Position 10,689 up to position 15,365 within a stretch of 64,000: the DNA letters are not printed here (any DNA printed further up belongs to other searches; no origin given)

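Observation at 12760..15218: Six tandem PA14 domains with two 100%-identical ~150-bp nucleotide cores repeated at an exact 840-bp offset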

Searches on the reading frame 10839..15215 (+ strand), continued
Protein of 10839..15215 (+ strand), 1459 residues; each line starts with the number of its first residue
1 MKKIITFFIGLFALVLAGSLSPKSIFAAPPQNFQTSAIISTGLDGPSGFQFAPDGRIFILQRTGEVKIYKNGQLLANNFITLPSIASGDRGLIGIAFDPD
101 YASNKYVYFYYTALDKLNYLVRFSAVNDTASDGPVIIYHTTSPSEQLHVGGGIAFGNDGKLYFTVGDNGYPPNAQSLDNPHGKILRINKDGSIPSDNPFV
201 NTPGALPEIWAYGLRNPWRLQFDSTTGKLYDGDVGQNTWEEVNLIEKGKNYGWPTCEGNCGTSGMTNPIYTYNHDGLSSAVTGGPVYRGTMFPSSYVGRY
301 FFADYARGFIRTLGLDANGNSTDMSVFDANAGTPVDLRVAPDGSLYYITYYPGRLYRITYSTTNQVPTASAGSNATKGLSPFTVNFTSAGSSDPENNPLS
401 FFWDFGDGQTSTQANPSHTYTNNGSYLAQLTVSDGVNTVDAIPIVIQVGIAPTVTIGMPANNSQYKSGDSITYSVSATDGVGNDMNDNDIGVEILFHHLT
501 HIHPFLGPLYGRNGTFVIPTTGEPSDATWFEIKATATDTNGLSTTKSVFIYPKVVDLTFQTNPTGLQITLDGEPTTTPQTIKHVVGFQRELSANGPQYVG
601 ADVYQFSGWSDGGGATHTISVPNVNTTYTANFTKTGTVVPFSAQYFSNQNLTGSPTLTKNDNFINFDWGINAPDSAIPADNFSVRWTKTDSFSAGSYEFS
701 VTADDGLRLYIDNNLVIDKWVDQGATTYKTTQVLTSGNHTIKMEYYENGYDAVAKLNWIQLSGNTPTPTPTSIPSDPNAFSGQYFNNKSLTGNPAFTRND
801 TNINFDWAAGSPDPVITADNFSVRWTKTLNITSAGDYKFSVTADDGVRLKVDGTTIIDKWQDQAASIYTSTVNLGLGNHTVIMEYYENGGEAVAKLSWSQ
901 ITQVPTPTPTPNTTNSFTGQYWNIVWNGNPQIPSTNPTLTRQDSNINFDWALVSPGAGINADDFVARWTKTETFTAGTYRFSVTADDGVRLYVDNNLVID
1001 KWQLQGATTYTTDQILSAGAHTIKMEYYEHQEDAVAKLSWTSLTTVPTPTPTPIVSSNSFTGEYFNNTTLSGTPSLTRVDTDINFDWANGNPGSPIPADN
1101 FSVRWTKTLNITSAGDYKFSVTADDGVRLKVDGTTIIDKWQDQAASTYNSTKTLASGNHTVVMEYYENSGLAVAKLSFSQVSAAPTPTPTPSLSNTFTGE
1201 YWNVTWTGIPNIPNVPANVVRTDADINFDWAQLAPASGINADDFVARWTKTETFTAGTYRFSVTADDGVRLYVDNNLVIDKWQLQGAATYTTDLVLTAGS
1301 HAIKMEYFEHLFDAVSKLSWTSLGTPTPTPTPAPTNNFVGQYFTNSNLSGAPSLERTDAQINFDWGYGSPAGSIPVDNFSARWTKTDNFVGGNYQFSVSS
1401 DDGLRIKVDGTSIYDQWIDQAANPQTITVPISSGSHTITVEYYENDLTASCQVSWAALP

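Call 14: find_homologous_proteins(query=window:10839-15215:+, max_evalue=1e-20)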
Query window:10839-15215:+ (1459 aa): 2935 proteins with E <= 1e-20 among 8000 candidates; the best 120 are listed.
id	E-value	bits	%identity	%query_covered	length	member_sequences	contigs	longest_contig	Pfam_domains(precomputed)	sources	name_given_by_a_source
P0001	0.0e+0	3359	100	100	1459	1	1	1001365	PF00801.27,PF07691.18,PF10528.15,PF17996.8,PF07995.18,PF18911.7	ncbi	-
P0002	0.0e+0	2062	62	100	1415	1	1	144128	PF22352.3,PF00801.27,PF07691.18,PF17996.8,PF16841.12,PF07995.18,PF18911.7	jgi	-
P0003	0.0e+0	1949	54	90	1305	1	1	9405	PF00801.27,PF07691.18,PF23500.2,PF17996.8,PF07995.18,PF18911.7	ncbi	-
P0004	0.0e+0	1904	55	100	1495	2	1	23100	PF00801.27,PF07691.18,PF17996.8,PF07995.18,PF18911.7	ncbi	-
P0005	0.0e+0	1827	56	90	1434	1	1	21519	PF22352.3,PF00801.27,PF07691.18,PF10528.15,PF17996.8,PF07995.18,PF18911.7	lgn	-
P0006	0.0e+0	1805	53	91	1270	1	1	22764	PF00801.27,PF07691.18,PF23500.2,PF17996.8,PF07995.18,PF18911.7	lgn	-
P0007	0.0e+0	1714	53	99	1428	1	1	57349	PF00801.27,PF07691.18,PF10528.15,PF17996.8,PF07995.18,PF18911.7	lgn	-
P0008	0.0e+0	1714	52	99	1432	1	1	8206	PF00801.27,PF07691.18,PF17996.8,PF07995.18,PF18911.7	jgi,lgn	jgi:glucose/arabinose dehydrogenase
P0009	0.0e+0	1691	53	99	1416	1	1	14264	PF00801.27,PF07691.18,PF17996.8,PF07995.18,PF18911.7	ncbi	-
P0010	0.0e+0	1679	48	99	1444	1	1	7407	PF22352.3,PF00801.27,PF07691.18,PF17996.8,PF07995.18,PF18911.7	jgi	jgi:glucose/arabinose dehydrogenase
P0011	0.0e+0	1652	53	99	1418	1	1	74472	PF22352.3,PF00801.27,PF16990.12,PF07691.18,PF23500.2,PF17996.8,PF07995.18,PF18911.7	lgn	-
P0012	0.0e+0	1643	56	90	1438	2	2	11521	PF00801.27,PF07691.18,PF07995.18,PF18911.7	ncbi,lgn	-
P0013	0.0e+0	1638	49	98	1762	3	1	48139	PF00801.27,PF07691.18,PF17996.8,PF20102.5,PF07995.18,PF18911.7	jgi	jgi:glucose/arabinose dehydrogenase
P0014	0.0e+0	1638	49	98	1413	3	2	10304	PF22352.3,PF00801.27,PF07691.18,PF17996.8,PF07995.18,PF18911.7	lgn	-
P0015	0.0e+0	1619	53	90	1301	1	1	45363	PF22352.3,PF00801.27,PF07691.18,PF10528.15,PF17996.8,PF07995.18,PF18911.7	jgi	jgi:glucose/arabinose dehydrogenase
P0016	0.0e+0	1608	51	98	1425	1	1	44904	PF22352.3,PF00801.27,PF07691.18,PF17957.8,PF17996.8,PF07995.18,PF19077.7,PF18911.7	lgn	-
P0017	0.0e+0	1602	50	99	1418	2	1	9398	PF22352.3,PF00801.27,PF07691.18,PF23500.2,PF17996.8,PF07995.18,PF18911.7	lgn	-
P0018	0.0e+0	1601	50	99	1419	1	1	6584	PF22352.3,PF00801.27,PF16990.12,PF07691.18,PF23500.2,PF17996.8,PF07995.18,PF18911.7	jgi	jgi:glucose/arabinose dehydrogenase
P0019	0.0e+0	1587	53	81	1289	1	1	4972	PF00801.27,PF07691.18,PF17996.8,PF07995.18,PF18911.7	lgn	-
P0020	0.0e+0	1586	50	99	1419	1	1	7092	PF22352.3,PF00801.27,PF16990.12,PF07691.18,PF23500.2,PF17996.8,PF07995.18,PF18911.7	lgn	-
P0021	0.0e+0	1584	50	99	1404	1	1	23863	PF22352.3,PF00801.27,PF07691.18,PF10528.15,PF17996.8,PF07995.18,PF18911.7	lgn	-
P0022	0.0e+0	1582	57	77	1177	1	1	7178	PF00801.27,PF07691.18,PF07995.18,PF18911.7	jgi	jgi:glucose/arabinose dehydrogenase/RNase P/RNase MRP subunit p29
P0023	0.0e+0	1576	49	100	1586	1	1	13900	PF22352.3,PF00801.27,PF07691.18,PF17996.8,PF07995.18,PF18911.7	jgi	jgi:glucose/arabinose dehydrogenase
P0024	0.0e+0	1574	52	89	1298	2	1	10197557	PF22352.3,PF00801.27,PF07691.18,PF17957.8,PF07995.18,PF18911.7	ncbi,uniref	ncbi:PA14 domain-containing protein [Dactylosporangium sp. CA-139114]|uniref:PA14 domain-containing 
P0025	0.0e+0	1568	51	90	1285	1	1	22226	PF22352.3,PF00801.27,PF07691.18,PF17957.8,PF17996.8,PF07995.18,PF18911.7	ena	-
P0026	0.0e+0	1561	49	91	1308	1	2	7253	PF22352.3,PF00801.27,PF07691.18,PF23500.2,PF17996.8,PF07995.18,PF18911.7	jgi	jgi:glucose/arabinose dehydrogenase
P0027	0.0e+0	1552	50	99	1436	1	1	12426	PF00801.27,PF07691.18,PF17996.8,PF01835.26,PF07995.18,PF18911.7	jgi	jgi:glucose/arabinose dehydrogenase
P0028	0.0e+0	1549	50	90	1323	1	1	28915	PF00801.27,PF07691.18,PF17996.8,PF07995.18,PF18911.7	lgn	-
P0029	0.0e+0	1546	49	98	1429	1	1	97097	PF00801.27,PF07691.18,PF17996.8,PF07995.18,PF18911.7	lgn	-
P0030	0.0e+0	1545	50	90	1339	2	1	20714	PF22352.3,PF00801.27,PF07691.18,PF16841.12,PF07995.18,PF18911.7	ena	-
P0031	0.0e+0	1543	50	90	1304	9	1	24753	PF22352.3,PF00801.27,PF07691.18,PF23500.2,PF10528.15,PF17996.8,PF07995.18,PF18911.7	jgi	jgi:glucose/arabinose dehydrogenase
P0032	0.0e+0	1543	49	98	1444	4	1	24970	PF22352.3,PF00801.27,PF07691.18,PF10528.15,PF17996.8,PF07995.18,PF18911.7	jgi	jgi:glucose/arabinose dehydrogenase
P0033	0.0e+0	1541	49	89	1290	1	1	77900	PF22352.3,PF00801.27,PF07691.18,PF17996.8,PF07995.18,PF18911.7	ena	-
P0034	0.0e+0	1540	51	89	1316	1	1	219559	PF22352.3,PF00801.27,PF07691.18,PF17996.8,PF07995.18,PF18911.7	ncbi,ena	-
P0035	0.0e+0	1537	50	89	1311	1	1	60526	PF22352.3,PF00801.27,PF07691.18,PF17996.8,PF07995.18,PF18911.7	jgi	jgi:glucose/arabinose dehydrogenase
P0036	0.0e+0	1536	50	89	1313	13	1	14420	PF22352.3,PF00801.27,PF07691.18,PF17996.8,PF07995.18,PF18911.7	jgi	jgi:glucose/arabinose dehydrogenase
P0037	0.0e+0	1536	50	89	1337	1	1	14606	PF22352.3,PF00801.27,PF07691.18,PF07995.18,PF18911.7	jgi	jgi:glucose/arabinose dehydrogenase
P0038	0.0e+0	1535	50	90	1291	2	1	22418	PF22352.3,PF00801.27,PF07691.18,PF23500.2,PF17996.8,PF07995.18,PF18911.7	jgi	jgi:glucose/arabinose dehydrogenase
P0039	0.0e+0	1531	50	89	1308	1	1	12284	PF22352.3,PF00801.27,PF07691.18,PF10528.15,PF17996.8,PF07995.18,PF18911.7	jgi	jgi:glucose/arabinose dehydrogenase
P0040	0.0e+0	1529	49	97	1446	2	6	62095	PF22352.3,PF00801.27,PF07691.18,PF17996.8,PF07995.18,PF18911.7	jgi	jgi:glucose/arabinose dehydrogenase/PKD repeat protein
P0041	0.0e+0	1528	49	98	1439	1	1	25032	PF22352.3,PF00801.27,PF07691.18,PF23500.2,PF10528.15,PF17996.8,PF07995.18,PF18911.7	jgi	jgi:glucose/arabinose dehydrogenase/PKD repeat protein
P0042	0.0e+0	1524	51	89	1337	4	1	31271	PF00801.27,PF07691.18,PF17996.8,PF16841.12,PF07995.18,PF18911.7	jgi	jgi:glucose/arabinose dehydrogenase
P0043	0.0e+0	1523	49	89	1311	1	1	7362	PF22352.3,PF00801.27,PF07691.18,PF23500.2,PF17996.8,PF07995.18,PF18911.7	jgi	jgi:glucose/arabinose dehydrogenase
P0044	0.0e+0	1522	50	97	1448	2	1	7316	PF22352.3,PF00801.27,PF07691.18,PF17996.8,PF07995.18,PF18911.7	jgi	jgi:glucose/arabinose dehydrogenase/PKD repeat protein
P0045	0.0e+0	1522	51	91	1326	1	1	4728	PF00801.27,PF07691.18,PF10528.15,PF07995.18,PF18911.7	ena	-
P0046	0.0e+0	1520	48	89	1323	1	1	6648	PF00801.27,PF07691.18,PF17996.8,PF07995.18,PF18911.7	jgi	jgi:glucose/arabinose dehydrogenase/PKD repeat protein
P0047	0.0e+0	1519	50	89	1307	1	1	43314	PF00801.27,PF07691.18,PF23500.2,PF17996.8,PF07995.18,PF18911.7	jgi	jgi:glucose/arabinose dehydrogenase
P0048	0.0e+0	1517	49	90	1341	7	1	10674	PF00801.27,PF07691.18,PF17996.8,PF07995.18,PF18911.7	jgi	jgi:glucose/arabinose dehydrogenase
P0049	0.0e+0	1517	49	97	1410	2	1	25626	PF00801.27,PF07691.18,PF17996.8,PF16841.12,PF07995.18,PF18911.7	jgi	jgi:glucose/arabinose dehydrogenase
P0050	0.0e+0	1517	53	90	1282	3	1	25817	PF00801.27,PF07691.18,PF23500.2,PF10528.15,PF17996.8,PF07995.18,PF18911.7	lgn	-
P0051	0.0e+0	1516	47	100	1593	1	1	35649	PF00801.27,PF07691.18,PF17996.8,PF07995.18,PF18911.7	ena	-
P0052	0.0e+0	1515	49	91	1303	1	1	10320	PF22352.3,PF00801.27,PF07691.18,PF23500.2,PF17996.8,PF07995.18,PF18911.7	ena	-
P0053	0.0e+0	1513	50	90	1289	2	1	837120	PF22352.3,PF00801.27,PF07691.18,PF23500.2,PF17996.8,PF07995.18,PF18911.7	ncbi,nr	ncbi:hypothetical protein Lesp02_11020 [Lentzea sp. NBRC 105346]|nr:hypothetical protein Lesp02_1102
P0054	0.0e+0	1510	50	90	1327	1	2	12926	PF22352.3,PF00801.27,PF07691.18,PF23500.2,PF17996.8,PF07995.18,PF18911.7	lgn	-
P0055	0.0e+0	1510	51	90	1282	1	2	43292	PF22352.3,PF00801.27,PF07691.18,PF10528.15,PF17996.8,PF00436.32,PF07995.18,PF18911.7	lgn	-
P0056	0.0e+0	1504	48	100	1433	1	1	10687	PF00801.27,PF07691.18,PF17996.8,PF07995.18,PF18911.7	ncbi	-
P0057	0.0e+0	1503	53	89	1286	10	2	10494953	PF22352.3,PF00801.27,PF07691.18,PF17996.8,PF07995.18,PF18911.7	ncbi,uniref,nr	ncbi:hypothetical protein GCM10010399_58760 [Dactylosporangium fulvum]|uniref:PA14 domain-containing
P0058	0.0e+0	1502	51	90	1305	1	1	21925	PF00801.27,PF16990.12,PF07691.18,PF17996.8,PF00436.32,PF07995.18,PF18911.7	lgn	-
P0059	0.0e+0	1502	49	99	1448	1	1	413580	PF00801.27,PF07691.18,PF17996.8,PF07995.18,PF18911.7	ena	-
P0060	0.0e+0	1502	48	99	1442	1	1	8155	PF22352.3,PF00801.27,PF07691.18,PF17996.8,PF07995.18,PF18911.7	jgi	jgi:glucose/arabinose dehydrogenase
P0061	0.0e+0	1499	50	90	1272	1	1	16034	PF00801.27,PF07691.18,PF07995.18,PF18911.7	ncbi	-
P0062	0.0e+0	1498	49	89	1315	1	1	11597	PF00801.27,PF07691.18,PF17996.8,PF07995.18,PF18911.7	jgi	jgi:glucose/arabinose dehydrogenase/PKD repeat protein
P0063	0.0e+0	1497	48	90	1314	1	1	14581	PF00801.27,PF07691.18,PF17996.8,PF07995.18,PF18911.7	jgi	jgi:glucose/arabinose dehydrogenase/PKD repeat protein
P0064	0.0e+0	1496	51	90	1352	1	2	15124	PF00801.27,PF07691.18,PF17996.8,PF07472.18,PF07995.18,PF18911.7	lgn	-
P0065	0.0e+0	1496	49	91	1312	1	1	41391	PF00801.27,PF07691.18,PF23500.2,PF17996.8,PF07995.18,PF18911.7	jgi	jgi:glucose/arabinose dehydrogenase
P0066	0.0e+0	1495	50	89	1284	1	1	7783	PF00801.27,PF07691.18,PF07995.18,PF18911.7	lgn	-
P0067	0.0e+0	1494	50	92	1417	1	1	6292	PF22352.3,PF00801.27,PF07691.18,PF17996.8,PF07995.18,PF18911.7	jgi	jgi:glucose/arabinose dehydrogenase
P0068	0.0e+0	1493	49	99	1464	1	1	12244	PF00801.27,PF07691.18,PF07995.18,PF18911.7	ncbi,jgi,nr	ncbi:PKD domain-containing protein [Candidatus Microgenomates bacterium]|nr:MAG: PKD domain-containi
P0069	0.0e+0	1492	48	98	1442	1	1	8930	PF00801.27,PF07691.18,PF10528.15,PF17996.8,PF07995.18,PF18911.7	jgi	jgi:glucose/arabinose dehydrogenase/PKD repeat protein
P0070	0.0e+0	1492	50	90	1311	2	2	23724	PF22352.3,PF00801.27,PF07691.18,PF17996.8,PF07995.18,PF18911.7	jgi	jgi:glucose/arabinose dehydrogenase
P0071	0.0e+0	1490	51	90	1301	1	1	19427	PF00801.27,PF07691.18,PF17996.8,PF07995.18,PF18911.7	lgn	-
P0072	0.0e+0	1488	53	91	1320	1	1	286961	PF00801.27,PF07691.18,PF17996.8,PF07995.18,PF18911.7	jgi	jgi:glucose/arabinose dehydrogenase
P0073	0.0e+0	1485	50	90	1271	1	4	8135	PF22352.3,PF00801.27,PF07691.18,PF07995.18,PF18911.7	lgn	-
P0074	0.0e+0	1485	49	99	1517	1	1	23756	PF00801.27,PF07691.18,PF10528.15,PF17996.8,PF16841.12,PF07995.18,PF18911.7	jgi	jgi:glucose/arabinose dehydrogenase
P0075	0.0e+0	1485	50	90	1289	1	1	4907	PF22352.3,PF00801.27,PF07691.18,PF23500.2,PF17996.8,PF07995.18,PF18911.7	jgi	jgi:glucose/arabinose dehydrogenase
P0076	0.0e+0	1484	48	98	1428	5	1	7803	PF00801.27,PF07691.18,PF17996.8,PF07995.18,PF18911.7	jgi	-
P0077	0.0e+0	1483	48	90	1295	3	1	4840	PF00801.27,PF07691.18,PF23500.2,PF17996.8,PF07995.18,PF18911.7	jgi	jgi:glucose/arabinose dehydrogenase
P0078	0.0e+0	1482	50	89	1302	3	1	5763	PF00801.27,PF07691.18,PF17996.8,PF07995.18,PF18911.7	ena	-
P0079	0.0e+0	1480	54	81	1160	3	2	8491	PF22352.3,PF00801.27,PF07691.18,PF17957.8,PF23500.2,PF17996.8,PF07995.18,PF18911.7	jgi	jgi:glucose/arabinose dehydrogenase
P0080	0.0e+0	1476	48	97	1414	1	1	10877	PF22352.3,PF00801.27,PF07691.18,PF17996.8,PF07995.18,PF18911.7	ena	-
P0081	0.0e+0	1476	48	98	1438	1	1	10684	PF22352.3,PF00801.27,PF07691.18,PF10528.15,PF17996.8,PF16841.12,PF07995.18,PF18911.7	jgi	jgi:glucose/arabinose dehydrogenase/PKD repeat protein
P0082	0.0e+0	1473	51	90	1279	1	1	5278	PF22352.3,PF00801.27,PF07691.18,PF23500.2,PF10528.15,PF17996.8,PF07995.18,PF18911.7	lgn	-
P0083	0.0e+0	1472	50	90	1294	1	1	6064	PF22352.3,PF00801.27,PF07691.18,PF23500.2,PF10528.15,PF17996.8,PF07995.18,PF18911.7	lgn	-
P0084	0.0e+0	1471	52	89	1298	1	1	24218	PF00801.27,PF07691.18,PF17996.8,PF07995.18,PF18911.7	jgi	jgi:glucose/arabinose dehydrogenase/PKD repeat protein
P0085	0.0e+0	1471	50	89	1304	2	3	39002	PF00801.27,PF07691.18,PF17996.8,PF07995.18,PF18911.7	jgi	jgi:glucose/arabinose dehydrogenase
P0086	0.0e+0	1471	52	90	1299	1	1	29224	PF22352.3,PF00801.27,PF07691.18,PF17957.8,PF17996.8,PF07995.18,PF18911.7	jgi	jgi:glucose/arabinose dehydrogenase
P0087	0.0e+0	1467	48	90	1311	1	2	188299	PF00801.27,PF07691.18,PF17996.8,PF07995.18,PF18911.7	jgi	jgi:glucose/arabinose dehydrogenase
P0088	0.0e+0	1463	49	91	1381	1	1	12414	PF00801.27,PF07691.18,PF07995.18,PF18911.7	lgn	-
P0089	0.0e+0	1461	52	89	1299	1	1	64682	PF22352.3,PF00801.27,PF07691.18,PF17957.8,PF17996.8,PF07995.18,PF18911.7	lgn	-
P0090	0.0e+0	1461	51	90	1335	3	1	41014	PF22352.3,PF00801.27,PF07691.18,PF17996.8,PF16841.12,PF07995.18,PF18911.7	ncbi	-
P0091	0.0e+0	1459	51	91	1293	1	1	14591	PF22352.3,PF00801.27,PF07691.18,PF17996.8,PF07995.18,PF18911.7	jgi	jgi:glucose/arabinose dehydrogenase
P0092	0.0e+0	1457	50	90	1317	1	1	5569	PF22352.3,PF00801.27,PF07691.18,PF17996.8,PF07995.18,PF18911.7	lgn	-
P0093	0.0e+0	1457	50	91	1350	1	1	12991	PF00801.27,PF07691.18,PF17996.8,PF07995.18,PF18911.7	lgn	-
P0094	0.0e+0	1454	51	89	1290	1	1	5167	PF00801.27,PF07691.18,PF07995.18,PF18911.7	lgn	-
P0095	0.0e+0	1453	49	89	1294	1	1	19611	PF22352.3,PF00801.27,PF07691.18,PF07995.18,PF18911.7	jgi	jgi:glucose/arabinose dehydrogenase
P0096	0.0e+0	1452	49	90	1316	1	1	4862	PF22352.3,PF00801.27,PF07691.18,PF17996.8,PF07995.18,PF18911.7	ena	-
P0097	0.0e+0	1451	48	98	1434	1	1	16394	PF00801.27,PF07691.18,PF17996.8,PF16841.12,PF07995.18,PF18911.7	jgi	jgi:glucose/arabinose dehydrogenase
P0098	0.0e+0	1448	50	90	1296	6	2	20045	PF22352.3,PF00801.27,PF07691.18,PF17996.8,PF07995.18,PF18911.7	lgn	-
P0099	0.0e+0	1447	52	89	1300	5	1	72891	PF22352.3,PF00801.27,PF07691.18,PF07995.18,PF18911.7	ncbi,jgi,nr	ncbi:MAG TPA: PA14 domain-containing protein [Dactylosporangium sp.]|jgi:glucose/arabinose dehydroge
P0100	0.0e+0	1445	49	89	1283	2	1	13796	PF00801.27,PF07691.18,PF17996.8,PF07995.18,PF18911.7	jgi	jgi:glucose/arabinose dehydrogenase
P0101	0.0e+0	1444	55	69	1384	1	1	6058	PF00801.27,PF07691.18,PF07995.18,PF09829.15,PF18911.7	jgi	jgi:glucose/arabinose dehydrogenase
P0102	0.0e+0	1444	49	91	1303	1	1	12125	PF22352.3,PF00801.27,PF07691.18,PF17996.8,PF07995.18,PF18911.7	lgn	-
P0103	0.0e+0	1443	50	90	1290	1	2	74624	PF22352.3,PF00801.27,PF07691.18,PF10528.15,PF17996.8,PF07995.18,PF18911.7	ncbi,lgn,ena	ncbi:MAG: PA14 domain-containing protein [Patescibacteria group bacterium]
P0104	0.0e+0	1442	51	90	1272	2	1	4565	PF00801.27,PF07691.18,PF17996.8,PF07995.18,PF18911.7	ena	-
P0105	0.0e+0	1439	56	79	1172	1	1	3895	PF00801.27,PF07691.18,PF07995.18,PF18911.7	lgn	-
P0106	0.0e+0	1433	49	89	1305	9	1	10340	PF22352.3,PF00801.27,PF17963.8,PF07691.18,PF23500.2,PF17996.8,PF07995.18,PF18911.7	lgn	-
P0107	0.0e+0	1431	49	89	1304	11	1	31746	PF00801.27,PF07691.18,PF23500.2,PF17996.8,PF07995.18,PF18911.7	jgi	jgi:glucose/arabinose dehydrogenase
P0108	0.0e+0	1427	49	81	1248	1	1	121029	PF00801.27,PF07691.18,PF07995.18,PF18911.7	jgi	jgi:glucose/arabinose dehydrogenase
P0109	0.0e+0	1426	51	89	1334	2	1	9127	PF00801.27,PF07691.18,PF07995.18,PF18911.7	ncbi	-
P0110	0.0e+0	1424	50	92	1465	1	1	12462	PF00801.27,PF07691.18,PF17957.8,PF10528.15,PF17996.8,PF07995.18,PF18911.7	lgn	-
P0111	0.0e+0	1424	50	89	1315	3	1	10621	PF22352.3,PF00801.27,PF07691.18,PF17996.8,PF16841.12,PF07995.18,PF18911.7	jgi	jgi:glucose/arabinose dehydrogenase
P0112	0.0e+0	1422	48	90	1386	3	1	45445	PF00801.27,PF07691.18,PF23500.2,PF07995.18,PF18911.7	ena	-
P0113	0.0e+0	1421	50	90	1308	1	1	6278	PF22352.3,PF00801.27,PF07691.18,PF17957.8,PF17996.8,PF07995.18,PF18911.7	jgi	jgi:glucose/arabinose dehydrogenase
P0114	0.0e+0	1419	54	81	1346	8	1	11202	PF07081.19,PF22352.3,PF00801.27,PF07691.18,PF17996.8,PF07995.18,PF18911.7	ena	-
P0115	0.0e+0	1419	50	91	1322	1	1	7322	PF22352.3,PF00801.27,PF07691.18,PF17996.8,PF16841.12,PF07995.18,PF18911.7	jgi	jgi:glucose/arabinose dehydrogenase/PKD repeat protein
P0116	0.0e+0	1418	50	88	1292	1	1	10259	PF00801.27,PF07691.18,PF17996.8,PF07995.18,PF18911.7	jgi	jgi:glucose/arabinose dehydrogenase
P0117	0.0e+0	1418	54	81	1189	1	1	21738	PF00801.27,PF07691.18,PF17996.8,PF07995.18,PF18911.7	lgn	-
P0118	0.0e+0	1418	50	91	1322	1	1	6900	PF22352.3,PF00801.27,PF07691.18,PF17996.8,PF16841.12,PF07995.18,PF18911.7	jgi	jgi:glucose/arabinose dehydrogenase/PKD repeat protein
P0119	0.0e+0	1418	49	90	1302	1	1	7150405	PF22352.3,PF00801.27,PF07691.18,PF17996.8,PF07995.18,PF18911.7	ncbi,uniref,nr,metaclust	ncbi:Glucose/arabinose dehydrogenase, beta-propeller fold [Micromonospora rhizosphaerae]|uniref:Gluc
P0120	0.0e+0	1416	50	90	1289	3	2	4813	PF22352.3,PF00801.27,PF07691.18,PF23500.2,PF17996.8,PF07995.18,PF18911.7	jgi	jgi:glucose/arabinose dehydrogenase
